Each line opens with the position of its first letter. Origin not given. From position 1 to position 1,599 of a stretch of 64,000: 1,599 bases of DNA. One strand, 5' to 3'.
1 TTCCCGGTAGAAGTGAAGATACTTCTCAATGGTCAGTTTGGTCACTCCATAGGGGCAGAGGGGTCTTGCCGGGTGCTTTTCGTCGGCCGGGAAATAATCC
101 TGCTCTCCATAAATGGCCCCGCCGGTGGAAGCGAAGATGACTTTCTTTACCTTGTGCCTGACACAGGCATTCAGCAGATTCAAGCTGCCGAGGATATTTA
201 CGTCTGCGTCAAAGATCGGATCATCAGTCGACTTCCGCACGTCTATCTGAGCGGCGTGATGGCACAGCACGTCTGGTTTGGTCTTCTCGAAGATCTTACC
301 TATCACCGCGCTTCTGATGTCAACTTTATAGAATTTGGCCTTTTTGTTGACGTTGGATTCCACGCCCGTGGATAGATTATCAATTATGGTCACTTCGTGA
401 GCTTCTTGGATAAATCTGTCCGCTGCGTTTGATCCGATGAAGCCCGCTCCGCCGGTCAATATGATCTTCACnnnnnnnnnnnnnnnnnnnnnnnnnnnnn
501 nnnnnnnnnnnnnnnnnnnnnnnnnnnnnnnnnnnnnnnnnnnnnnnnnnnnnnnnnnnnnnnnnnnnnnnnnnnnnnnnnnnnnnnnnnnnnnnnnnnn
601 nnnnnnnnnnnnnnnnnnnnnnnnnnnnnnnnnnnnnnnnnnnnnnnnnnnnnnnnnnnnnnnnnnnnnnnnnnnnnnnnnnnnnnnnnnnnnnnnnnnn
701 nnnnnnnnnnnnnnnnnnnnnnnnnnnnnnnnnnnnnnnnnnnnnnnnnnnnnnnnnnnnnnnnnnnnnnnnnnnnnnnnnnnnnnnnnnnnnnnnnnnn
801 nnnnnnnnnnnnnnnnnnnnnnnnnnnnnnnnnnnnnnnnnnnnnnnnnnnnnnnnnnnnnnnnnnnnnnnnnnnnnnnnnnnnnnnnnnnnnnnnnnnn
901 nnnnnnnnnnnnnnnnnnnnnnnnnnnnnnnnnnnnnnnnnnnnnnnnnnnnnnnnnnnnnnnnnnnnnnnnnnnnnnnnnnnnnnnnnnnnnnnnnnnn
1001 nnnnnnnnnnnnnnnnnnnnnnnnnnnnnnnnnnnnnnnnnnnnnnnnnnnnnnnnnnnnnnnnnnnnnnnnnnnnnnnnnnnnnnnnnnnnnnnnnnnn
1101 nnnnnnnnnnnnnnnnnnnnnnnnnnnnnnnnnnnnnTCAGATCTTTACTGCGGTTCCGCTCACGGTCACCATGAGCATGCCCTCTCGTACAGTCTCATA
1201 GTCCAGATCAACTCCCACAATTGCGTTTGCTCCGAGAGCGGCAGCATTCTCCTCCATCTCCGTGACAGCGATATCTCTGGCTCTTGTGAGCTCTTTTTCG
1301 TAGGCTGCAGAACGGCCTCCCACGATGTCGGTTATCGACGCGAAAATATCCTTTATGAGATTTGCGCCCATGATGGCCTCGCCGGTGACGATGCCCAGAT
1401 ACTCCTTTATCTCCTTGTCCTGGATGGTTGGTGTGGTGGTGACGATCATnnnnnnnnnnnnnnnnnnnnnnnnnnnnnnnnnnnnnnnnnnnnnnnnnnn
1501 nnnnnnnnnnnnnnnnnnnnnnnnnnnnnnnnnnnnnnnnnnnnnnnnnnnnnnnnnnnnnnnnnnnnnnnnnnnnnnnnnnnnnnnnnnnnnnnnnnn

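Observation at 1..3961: Possible bacterial ceramide/sphingolipid module: SPT-like alpha-oxoamine synthase + ~380-aa GNAT acyltransferase (+ YbjQ) with a GalE-like NAD epimerase nearby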

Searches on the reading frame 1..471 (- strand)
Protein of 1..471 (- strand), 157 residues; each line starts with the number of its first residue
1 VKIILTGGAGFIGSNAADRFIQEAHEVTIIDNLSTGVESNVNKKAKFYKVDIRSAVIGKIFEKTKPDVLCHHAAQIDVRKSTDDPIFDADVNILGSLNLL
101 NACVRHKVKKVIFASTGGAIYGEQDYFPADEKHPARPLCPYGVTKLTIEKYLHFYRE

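Call 8: search_protein_families(library=pfam, proteins=[window:1-471:-])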
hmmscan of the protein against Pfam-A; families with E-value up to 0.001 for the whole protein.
window:1-471:- (157 aa): 6 families
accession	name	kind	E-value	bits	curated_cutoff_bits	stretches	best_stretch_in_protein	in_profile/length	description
PF01370.27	Epimerase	-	2.1e-34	119.4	20.9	1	3-156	1-157/240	NAD dependent epimerase/dehydratase family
PF16363.11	GDP_Man_Dehyd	-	1.1e-30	107.7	27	1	5-157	2-169/332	GDP-mannose 4,6 dehydratase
PF01073.25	3Beta_HSD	-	1.3e-15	57.7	22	1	5-144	2-149/280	3-beta hydroxysteroid dehydrogenase/isomerase family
PF04321.23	RmlD_sub_bind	-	2.1e-12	47.2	27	1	1-151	1-135/287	RmlD substrate binding domain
PF02719.21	Polysacc_synt_2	-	3.6e-11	43.2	20.2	1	3-121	1-133/293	Polysaccharide biosynthesis protein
PF07993.18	NAD_binding_4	-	2.3e-05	24.1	20.1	1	15-131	37-150/258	Male sterility protein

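Call 9: search_protein_families(library=ncbifam, proteins=[window:1-471:-])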
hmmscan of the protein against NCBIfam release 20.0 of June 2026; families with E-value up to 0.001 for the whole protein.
window:1-471:- (157 aa): 31 families (the best 25 are shown)
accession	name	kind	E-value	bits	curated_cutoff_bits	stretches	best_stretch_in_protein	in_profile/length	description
TIGR01179.1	galE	equivalog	9.5e-36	123.3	262.3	1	2-154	1-158/332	UDP-glucose 4-epimerase GalE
NF007956.0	PRK10675.1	subfamily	1.7e-23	83.3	394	1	1-152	1-160/338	UDP-glucose 4-epimerase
TIGR02197.1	heptose_epim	equivalog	4.6e-19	68.7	274.6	1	3-152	1-149/316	ADP-glyceromanno-heptose 6-epimerase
TIGR04180.1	EDH_00030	hypoth_equivalog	7e-19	68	475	1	3-150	1-154/297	NAD-dependent 4,6-dehydratase LegB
TIGR01181.1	dTDP_gluc_dehyt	equivalog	8.3e-18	64.5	365.1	1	2-151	1-161/321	dTDP-glucose 4,6-dehydratase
NF011728.1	PRK15181.1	equivalog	1.8e-14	53.5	760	1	3-153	18-177/348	Vi polysaccharide biosynthesis UDP-N-acetylglucosaminuronic acid C-4 epimerase TviC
NF007582.0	PRK10217.1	equivalog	1.5e-12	47.3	698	1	2-103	3-112/355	dTDP-glucose 4,6-dehydratase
NF043036.1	ErythonDh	equivalog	1.8e-12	47.1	325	1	1-151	1-159/321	D-erythronate dehydrogenase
TIGR02622.1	CDP_4_6_dhtase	equivalog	2.2e-12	46.8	278.45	1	2-126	6-138/352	CDP-glucose 4,6-dehydratase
NF007490.0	PRK10084.1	subfamily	2.2e-12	46.7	649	1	1-104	1-112/361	dTDP-glucose 4,6-dehydratase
TIGR01472.1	gmd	equivalog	4.3e-12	45.9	415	1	45-157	56-171/342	GDP-mannose 4,6-dehydratase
TIGR01214.1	rmlD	equivalog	3e-11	43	224.05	1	2-150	1-133/285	dTDP-4-dehydrorhamnose reductase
TIGR03466.1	HpnA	hypoth_equivalog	1.3e-10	40.7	367.65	1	1-137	1-134/327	hopanoid-associated sugar epimerase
TIGR04130.1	FnlA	equivalog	1e-08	34.5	730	1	3-121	7-129/337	UDP-N-acetylglucosamine 4,6-dehydratase/5-epimerase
NF042422.1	oxyalk_red_OleD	equivalog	3e-08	33.4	580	1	1-120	1-114/329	2-alkyl-3-oxoalkanoate reductase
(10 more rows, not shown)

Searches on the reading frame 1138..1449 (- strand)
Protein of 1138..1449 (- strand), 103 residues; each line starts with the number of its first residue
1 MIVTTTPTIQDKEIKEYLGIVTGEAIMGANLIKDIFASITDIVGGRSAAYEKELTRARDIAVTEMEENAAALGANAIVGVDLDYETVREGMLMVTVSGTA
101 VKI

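Call 8: search_protein_families(library=pfam, proteins=[window:1138-1449:-])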
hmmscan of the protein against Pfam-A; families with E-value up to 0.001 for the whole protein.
window:1138-1449:- (103 aa): 2 families
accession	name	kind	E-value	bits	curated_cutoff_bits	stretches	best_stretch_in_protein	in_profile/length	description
PF01906.23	YbjQ_1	-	1.3e-40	138.6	23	1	1-103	1-103/103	Putative heavy-metal-binding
PF23025.1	YbjQ_2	-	7.6e-05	23.4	29.1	1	59-102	52-100/103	C2 domain-containing protein 5, YbjQ-like domain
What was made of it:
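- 1138..1449 (-): ybjQ (PF01906), 103 aa; possibly co-transcribed neighbour, not a conserved part of the module. Pfam score 138.6 bits (call 8).
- Checked: YbjQ is 1138-1449 (-), PF01906, 138.6 bits (call 8).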

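Call 9: search_protein_families(library=ncbifam, proteins=[window:1138-1449:-])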
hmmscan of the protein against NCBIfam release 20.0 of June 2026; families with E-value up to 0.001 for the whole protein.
window:1138-1449:- (103 aa): 5 families
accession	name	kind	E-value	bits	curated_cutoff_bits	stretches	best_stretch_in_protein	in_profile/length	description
NF002776.0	PRK02877.1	equivalog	1.2e-46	157.3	160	1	1-103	1-105/107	hypothetical protein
NF009496.0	PRK12856.1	subfamily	2.1e-44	149.9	177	1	1-103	1-103/103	hypothetical protein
NF009495.0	PRK12855.1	subfamily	9.2e-44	148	180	1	1-103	1-103/103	hypothetical protein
NF002224.0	PRK01119.1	equivalog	4.4e-36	123.2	169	1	1-103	1-105/110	putative heavy metal-binding protein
NF002989.0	PRK03732.1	equivalog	9.3e-13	48.3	181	1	1-102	8-109/114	hypothetical protein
